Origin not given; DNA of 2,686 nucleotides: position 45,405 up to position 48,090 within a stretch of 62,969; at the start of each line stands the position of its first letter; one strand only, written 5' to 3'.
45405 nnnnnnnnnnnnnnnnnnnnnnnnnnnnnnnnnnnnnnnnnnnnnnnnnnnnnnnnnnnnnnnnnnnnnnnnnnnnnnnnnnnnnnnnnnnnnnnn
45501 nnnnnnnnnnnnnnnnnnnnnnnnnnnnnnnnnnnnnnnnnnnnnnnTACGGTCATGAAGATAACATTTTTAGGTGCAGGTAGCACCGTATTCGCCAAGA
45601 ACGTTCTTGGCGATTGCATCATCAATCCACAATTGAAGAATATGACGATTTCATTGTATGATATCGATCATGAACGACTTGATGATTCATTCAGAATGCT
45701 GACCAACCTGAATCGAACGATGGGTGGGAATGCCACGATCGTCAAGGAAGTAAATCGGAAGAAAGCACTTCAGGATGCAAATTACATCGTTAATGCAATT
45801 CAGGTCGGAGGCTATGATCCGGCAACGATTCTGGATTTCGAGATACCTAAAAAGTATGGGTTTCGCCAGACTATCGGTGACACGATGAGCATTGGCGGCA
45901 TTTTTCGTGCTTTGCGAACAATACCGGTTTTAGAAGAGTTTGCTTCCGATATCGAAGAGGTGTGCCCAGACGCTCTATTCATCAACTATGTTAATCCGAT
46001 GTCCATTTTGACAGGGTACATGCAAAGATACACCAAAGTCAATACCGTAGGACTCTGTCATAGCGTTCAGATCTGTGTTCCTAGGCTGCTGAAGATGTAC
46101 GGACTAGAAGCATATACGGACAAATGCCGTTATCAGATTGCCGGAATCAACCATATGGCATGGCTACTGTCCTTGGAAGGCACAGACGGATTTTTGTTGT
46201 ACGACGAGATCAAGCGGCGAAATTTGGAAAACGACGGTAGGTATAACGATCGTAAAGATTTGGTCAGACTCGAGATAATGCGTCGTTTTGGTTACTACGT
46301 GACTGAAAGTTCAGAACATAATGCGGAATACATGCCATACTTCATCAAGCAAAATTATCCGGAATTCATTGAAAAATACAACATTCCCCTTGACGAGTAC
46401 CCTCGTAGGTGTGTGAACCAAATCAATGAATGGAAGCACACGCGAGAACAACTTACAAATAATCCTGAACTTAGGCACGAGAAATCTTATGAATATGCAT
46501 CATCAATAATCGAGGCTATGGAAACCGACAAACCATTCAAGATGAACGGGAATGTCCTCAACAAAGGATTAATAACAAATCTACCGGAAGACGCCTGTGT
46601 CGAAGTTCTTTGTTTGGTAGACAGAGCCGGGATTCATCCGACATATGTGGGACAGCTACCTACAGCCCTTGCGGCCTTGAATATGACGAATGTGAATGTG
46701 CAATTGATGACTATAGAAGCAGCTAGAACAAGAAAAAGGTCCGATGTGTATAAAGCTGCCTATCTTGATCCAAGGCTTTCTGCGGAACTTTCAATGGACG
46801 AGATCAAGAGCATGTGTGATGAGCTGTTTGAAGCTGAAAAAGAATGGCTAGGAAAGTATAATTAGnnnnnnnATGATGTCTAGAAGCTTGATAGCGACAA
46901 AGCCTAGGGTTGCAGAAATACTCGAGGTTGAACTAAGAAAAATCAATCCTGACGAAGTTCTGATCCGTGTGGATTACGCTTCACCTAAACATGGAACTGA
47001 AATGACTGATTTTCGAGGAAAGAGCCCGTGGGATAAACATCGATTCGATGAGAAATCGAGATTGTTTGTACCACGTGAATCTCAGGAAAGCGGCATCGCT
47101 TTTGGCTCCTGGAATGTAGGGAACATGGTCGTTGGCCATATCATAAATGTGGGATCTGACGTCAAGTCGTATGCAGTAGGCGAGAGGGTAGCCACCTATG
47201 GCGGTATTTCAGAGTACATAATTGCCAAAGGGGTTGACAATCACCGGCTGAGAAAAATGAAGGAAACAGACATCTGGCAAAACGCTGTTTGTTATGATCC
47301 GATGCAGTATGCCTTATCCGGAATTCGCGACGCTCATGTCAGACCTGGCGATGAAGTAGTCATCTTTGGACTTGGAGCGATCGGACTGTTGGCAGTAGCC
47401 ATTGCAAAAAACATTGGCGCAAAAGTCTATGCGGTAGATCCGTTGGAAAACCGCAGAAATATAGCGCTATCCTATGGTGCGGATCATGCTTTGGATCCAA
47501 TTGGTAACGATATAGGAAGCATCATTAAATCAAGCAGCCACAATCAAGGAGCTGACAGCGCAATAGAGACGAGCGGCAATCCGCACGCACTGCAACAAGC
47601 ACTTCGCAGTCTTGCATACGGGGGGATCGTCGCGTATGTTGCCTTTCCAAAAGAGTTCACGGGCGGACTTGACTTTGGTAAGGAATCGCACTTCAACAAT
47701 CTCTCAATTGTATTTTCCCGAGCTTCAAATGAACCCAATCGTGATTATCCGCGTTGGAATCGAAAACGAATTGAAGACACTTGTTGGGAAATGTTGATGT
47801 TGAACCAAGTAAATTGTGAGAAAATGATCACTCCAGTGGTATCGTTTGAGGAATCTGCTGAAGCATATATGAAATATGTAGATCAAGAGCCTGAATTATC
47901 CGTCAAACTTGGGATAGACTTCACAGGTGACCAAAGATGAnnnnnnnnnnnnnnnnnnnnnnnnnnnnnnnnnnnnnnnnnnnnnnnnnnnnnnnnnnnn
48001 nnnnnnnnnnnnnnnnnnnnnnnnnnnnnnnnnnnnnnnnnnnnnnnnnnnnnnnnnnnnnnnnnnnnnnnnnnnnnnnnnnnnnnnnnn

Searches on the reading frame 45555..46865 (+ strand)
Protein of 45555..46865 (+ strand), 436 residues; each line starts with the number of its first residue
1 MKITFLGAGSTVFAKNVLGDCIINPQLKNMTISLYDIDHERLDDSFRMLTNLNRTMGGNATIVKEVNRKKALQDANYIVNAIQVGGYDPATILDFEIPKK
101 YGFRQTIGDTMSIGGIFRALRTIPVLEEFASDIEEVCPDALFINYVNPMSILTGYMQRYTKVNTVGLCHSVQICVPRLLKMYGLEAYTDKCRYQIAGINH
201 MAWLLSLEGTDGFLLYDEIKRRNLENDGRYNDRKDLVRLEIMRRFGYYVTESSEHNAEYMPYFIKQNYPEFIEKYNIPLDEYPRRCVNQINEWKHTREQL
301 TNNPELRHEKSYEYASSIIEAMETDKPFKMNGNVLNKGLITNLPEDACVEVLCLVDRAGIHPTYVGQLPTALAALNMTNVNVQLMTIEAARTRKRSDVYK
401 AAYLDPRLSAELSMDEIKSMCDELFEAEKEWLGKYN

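Call 71: search_protein_families(library=pfam, proteins=[window:45555-46865:+], max_evalue=0.00001)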
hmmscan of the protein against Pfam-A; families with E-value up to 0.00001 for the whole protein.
window:45555-46865:+ (436 aa): 2 families
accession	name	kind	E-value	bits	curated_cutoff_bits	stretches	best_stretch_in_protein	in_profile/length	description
PF11975.13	Glyco_hydro_4C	-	3.3e-61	207.4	24.1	1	195-407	1-210/211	Family 4 glycosyl hydrolase C-terminal domain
PF02056.22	Glyco_hydro_4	-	1e-60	204.9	23.2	1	2-182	1-181/183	Family 4 glycosyl hydrolase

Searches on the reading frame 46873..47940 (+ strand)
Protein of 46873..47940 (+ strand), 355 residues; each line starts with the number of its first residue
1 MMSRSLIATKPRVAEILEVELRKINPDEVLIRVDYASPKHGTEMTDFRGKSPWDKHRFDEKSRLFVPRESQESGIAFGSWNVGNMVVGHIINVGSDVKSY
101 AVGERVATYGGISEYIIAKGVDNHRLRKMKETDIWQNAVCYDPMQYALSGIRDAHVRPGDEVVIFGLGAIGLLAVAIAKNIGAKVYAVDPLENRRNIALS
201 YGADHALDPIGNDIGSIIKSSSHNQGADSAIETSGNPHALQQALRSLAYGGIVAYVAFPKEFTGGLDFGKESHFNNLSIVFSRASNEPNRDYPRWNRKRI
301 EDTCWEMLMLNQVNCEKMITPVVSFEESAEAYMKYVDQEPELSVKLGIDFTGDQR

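Call 71: search_protein_families(library=pfam, proteins=[window:46873-47940:+], max_evalue=0.00001)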
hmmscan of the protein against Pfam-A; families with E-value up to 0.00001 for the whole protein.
window:46873-47940:+ (355 aa): 2 families
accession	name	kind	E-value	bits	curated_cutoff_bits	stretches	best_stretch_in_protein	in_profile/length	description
PF00107.32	ADH_zinc_N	-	8.5e-24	84.4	31.8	1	169-286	1-116/129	Zinc-binding dehydrogenase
PF16912.11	Glu_dehyd_C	-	3e-06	27.3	34.9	1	160-334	32-200/211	Glucose dehydrogenase C-terminus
